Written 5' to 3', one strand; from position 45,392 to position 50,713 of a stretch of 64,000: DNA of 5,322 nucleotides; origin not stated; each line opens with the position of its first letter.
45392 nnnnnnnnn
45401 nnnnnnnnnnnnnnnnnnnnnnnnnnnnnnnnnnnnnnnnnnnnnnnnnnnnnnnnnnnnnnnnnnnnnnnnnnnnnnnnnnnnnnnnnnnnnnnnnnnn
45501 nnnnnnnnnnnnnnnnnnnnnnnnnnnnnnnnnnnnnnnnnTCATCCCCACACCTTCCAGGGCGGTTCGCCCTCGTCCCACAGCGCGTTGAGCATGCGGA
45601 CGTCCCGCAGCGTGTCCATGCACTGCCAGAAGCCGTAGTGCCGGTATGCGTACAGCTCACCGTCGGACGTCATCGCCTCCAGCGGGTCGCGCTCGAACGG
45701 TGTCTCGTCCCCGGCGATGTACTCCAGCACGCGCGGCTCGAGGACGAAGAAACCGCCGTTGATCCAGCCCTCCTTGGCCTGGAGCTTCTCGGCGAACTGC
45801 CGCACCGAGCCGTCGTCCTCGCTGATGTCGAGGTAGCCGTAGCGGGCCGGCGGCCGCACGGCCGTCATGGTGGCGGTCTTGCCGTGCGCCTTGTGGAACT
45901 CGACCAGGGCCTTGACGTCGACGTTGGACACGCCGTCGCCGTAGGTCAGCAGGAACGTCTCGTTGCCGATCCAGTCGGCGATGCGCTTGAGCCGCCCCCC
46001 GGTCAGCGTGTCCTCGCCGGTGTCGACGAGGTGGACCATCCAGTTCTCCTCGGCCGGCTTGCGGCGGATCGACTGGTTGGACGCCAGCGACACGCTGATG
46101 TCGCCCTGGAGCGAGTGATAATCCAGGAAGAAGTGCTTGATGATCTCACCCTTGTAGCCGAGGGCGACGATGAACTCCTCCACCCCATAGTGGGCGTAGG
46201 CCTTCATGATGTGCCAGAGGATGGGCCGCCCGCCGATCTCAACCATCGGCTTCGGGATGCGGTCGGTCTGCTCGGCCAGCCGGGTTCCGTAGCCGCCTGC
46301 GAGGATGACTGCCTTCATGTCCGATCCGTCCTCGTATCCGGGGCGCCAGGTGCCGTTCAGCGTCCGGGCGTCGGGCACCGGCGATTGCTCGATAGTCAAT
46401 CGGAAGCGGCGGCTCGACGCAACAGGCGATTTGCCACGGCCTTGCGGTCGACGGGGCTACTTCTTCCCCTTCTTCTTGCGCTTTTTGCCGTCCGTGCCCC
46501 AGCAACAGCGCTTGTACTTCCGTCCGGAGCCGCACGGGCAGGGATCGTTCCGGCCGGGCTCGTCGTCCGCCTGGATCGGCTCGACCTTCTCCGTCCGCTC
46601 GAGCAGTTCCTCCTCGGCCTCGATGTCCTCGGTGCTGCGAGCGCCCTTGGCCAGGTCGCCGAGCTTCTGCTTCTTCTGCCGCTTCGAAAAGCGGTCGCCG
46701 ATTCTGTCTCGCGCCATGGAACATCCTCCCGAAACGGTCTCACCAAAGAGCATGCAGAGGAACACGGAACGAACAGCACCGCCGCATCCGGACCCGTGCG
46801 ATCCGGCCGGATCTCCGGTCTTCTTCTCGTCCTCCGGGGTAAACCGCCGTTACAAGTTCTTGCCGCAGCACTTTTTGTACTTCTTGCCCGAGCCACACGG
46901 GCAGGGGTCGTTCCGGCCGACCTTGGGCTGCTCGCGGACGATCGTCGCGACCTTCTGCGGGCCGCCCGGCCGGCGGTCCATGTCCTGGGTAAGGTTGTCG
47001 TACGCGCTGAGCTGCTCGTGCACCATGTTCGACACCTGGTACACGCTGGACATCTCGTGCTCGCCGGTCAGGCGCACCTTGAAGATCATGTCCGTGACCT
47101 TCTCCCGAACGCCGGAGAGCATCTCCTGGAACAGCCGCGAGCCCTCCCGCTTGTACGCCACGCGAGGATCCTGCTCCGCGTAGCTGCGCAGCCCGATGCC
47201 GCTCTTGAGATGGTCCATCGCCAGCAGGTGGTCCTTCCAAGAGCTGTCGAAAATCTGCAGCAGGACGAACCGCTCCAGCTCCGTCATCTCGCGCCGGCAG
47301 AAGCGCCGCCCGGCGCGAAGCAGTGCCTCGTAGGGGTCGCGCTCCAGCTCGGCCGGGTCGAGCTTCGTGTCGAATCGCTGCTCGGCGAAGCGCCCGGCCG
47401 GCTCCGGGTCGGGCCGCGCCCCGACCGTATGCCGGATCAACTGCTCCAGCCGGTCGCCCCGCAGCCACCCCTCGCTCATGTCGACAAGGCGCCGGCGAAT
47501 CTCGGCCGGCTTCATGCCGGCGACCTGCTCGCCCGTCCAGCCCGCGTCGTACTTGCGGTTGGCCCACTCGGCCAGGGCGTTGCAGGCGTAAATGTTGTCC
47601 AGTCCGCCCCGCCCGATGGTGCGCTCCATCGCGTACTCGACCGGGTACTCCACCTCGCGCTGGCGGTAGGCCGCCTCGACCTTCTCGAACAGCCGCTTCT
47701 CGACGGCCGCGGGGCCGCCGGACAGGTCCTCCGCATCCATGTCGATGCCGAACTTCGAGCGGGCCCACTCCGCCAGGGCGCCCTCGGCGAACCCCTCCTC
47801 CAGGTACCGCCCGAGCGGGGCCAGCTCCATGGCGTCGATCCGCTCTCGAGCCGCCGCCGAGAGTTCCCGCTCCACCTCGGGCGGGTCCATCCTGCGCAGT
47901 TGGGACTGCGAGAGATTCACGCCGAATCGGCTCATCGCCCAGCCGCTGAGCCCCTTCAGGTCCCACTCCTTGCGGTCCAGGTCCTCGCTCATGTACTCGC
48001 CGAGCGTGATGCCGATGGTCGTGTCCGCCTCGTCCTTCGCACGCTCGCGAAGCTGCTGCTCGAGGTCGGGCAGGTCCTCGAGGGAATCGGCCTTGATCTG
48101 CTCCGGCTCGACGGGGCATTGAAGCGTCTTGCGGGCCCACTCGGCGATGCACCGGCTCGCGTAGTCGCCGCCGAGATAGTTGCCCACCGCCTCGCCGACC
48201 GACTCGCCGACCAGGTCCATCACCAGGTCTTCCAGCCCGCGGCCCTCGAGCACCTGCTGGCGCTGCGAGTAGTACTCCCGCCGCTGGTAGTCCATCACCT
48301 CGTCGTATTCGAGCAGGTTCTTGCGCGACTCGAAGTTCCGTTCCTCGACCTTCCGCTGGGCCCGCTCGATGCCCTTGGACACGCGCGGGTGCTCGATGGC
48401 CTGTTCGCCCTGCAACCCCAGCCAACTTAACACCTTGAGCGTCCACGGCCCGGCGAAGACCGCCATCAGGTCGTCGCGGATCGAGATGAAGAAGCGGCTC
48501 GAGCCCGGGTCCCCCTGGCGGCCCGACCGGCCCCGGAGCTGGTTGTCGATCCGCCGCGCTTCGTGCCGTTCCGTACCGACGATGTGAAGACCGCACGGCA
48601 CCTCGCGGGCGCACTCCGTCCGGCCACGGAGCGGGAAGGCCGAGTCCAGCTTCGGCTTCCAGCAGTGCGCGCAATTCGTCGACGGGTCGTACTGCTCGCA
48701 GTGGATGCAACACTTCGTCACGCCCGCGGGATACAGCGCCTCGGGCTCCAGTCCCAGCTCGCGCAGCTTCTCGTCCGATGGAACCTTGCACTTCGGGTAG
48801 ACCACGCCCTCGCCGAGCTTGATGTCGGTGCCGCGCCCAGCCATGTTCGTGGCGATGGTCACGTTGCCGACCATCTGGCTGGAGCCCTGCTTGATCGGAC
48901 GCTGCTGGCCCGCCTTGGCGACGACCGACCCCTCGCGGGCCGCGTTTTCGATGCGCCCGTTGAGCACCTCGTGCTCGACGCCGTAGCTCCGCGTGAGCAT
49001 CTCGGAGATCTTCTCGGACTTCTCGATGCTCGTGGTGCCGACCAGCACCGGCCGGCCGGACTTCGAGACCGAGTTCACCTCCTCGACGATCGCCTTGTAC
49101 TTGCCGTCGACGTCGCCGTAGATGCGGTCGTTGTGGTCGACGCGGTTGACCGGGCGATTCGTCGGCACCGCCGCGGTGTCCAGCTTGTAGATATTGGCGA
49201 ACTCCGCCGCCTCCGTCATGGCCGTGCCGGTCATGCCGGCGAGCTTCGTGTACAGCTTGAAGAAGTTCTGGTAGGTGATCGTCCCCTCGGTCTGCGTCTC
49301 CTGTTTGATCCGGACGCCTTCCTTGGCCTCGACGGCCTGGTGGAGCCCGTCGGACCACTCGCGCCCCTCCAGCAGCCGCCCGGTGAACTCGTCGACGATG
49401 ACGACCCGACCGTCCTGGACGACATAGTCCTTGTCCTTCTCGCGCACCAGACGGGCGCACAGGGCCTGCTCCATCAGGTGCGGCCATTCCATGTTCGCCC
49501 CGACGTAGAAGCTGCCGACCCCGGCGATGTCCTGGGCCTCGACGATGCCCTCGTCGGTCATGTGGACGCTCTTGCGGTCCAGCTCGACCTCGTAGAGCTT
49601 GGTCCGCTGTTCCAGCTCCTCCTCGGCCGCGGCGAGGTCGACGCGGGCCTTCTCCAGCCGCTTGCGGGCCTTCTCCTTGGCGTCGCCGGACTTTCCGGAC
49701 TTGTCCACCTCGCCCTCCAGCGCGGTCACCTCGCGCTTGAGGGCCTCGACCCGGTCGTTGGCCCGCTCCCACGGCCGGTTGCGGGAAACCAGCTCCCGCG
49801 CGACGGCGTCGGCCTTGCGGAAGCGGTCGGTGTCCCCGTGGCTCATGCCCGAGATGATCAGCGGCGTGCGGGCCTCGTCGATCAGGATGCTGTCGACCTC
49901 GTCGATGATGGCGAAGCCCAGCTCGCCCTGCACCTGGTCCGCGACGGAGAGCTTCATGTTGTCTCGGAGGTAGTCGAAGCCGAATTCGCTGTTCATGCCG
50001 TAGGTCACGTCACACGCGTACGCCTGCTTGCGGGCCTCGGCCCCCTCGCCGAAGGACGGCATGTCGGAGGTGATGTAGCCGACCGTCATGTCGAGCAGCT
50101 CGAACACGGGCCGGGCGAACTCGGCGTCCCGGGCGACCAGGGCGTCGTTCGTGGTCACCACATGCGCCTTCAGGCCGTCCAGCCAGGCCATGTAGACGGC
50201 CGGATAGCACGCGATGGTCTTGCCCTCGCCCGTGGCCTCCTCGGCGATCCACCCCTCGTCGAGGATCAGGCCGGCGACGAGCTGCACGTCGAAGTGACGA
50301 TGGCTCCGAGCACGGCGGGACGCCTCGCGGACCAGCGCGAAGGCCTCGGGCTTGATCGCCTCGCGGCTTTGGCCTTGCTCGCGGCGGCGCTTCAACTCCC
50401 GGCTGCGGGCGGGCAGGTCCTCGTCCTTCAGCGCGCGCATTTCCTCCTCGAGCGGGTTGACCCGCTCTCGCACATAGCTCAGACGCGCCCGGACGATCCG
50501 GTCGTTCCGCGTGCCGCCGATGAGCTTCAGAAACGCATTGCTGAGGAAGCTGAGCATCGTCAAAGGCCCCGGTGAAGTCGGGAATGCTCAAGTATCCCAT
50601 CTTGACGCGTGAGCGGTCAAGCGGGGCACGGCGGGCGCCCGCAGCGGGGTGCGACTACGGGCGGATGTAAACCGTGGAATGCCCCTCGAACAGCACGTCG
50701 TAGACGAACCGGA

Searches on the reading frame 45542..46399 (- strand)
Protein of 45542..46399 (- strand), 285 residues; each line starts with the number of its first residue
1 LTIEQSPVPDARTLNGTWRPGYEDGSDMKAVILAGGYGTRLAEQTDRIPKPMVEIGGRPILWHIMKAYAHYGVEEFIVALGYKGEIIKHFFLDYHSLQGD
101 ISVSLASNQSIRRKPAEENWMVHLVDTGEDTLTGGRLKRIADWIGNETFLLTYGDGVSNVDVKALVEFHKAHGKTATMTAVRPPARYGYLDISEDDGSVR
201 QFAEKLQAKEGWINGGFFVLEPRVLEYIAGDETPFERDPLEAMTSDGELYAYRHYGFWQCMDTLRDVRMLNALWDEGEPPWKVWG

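Call 72: search_protein_families(library=pfam, proteins=[window:45542-46399:-], max_evalue=0.0001)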
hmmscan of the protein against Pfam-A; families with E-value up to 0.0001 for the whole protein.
window:45542-46399:- (285 aa): 2 families
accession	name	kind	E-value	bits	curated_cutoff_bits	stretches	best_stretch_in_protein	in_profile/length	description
PF00483.29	NTP_transferase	-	5.8e-23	82.2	21.2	1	29-254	1-221/245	Nucleotidyl transferase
PF12804.13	NTP_transf_3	-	7.6e-09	36.4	27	1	30-126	1-95/160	MobA-like NTP transferase domain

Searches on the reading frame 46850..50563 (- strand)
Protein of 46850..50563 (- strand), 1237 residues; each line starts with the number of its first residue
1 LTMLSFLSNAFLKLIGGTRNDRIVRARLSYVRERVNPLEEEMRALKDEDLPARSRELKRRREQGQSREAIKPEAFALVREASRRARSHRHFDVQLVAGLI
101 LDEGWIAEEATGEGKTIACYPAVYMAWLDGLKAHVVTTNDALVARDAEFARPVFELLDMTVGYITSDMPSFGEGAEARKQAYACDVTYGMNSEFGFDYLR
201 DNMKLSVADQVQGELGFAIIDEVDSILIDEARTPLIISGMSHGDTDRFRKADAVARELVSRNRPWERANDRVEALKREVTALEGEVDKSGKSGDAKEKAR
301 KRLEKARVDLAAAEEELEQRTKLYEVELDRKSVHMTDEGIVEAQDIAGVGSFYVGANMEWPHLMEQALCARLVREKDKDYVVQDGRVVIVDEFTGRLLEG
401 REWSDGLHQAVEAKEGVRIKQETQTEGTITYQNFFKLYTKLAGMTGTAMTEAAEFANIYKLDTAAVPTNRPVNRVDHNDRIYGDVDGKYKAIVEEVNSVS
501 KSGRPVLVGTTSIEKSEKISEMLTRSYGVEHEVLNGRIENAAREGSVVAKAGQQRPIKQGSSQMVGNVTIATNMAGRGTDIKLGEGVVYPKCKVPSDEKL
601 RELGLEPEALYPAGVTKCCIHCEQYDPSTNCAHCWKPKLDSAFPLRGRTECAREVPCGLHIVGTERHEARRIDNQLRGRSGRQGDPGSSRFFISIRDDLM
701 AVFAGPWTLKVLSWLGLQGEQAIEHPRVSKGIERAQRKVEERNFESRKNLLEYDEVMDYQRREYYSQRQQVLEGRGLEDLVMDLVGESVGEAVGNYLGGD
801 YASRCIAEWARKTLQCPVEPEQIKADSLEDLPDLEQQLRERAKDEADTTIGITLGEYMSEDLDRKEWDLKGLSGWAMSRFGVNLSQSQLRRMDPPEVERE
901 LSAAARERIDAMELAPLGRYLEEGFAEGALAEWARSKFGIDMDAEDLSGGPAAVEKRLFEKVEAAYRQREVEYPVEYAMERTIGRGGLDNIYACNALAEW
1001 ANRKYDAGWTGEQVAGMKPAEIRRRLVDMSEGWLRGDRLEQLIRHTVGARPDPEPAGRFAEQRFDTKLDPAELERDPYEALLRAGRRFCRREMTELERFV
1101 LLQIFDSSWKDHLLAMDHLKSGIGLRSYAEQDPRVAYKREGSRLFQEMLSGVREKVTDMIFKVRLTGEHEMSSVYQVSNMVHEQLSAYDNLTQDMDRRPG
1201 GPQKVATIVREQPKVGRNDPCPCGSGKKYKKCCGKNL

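Call 72: search_protein_families(library=pfam, proteins=[window:46850-50563:-], max_evalue=0.0001)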
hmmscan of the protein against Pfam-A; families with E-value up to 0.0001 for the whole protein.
window:46850-50563:- (1237 aa): 5 families
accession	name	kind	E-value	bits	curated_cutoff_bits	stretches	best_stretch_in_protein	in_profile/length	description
PF07517.20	SecA_DEAD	-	1.5e-98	330.1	24.6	1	18-455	7-289/290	SecA DEAD-like domain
PF21090.3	P-loop_SecA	-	2.1e-62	210.8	27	1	471-718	1-203/205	SecA P-loop domain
PF07516.18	SecA_SW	-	2.6e-54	184.7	26.7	2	1082-1163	126-199/200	SecA Wing and Scaffold domain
PF01043.26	SecA_PP_bind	-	4.2e-30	105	23.5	1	315-412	14-110/110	SecA preprotein cross-linking domain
PF02810.21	SEC-C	-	9.6e-10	38.6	20.4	1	1217-1235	1-19/19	SEC-C motif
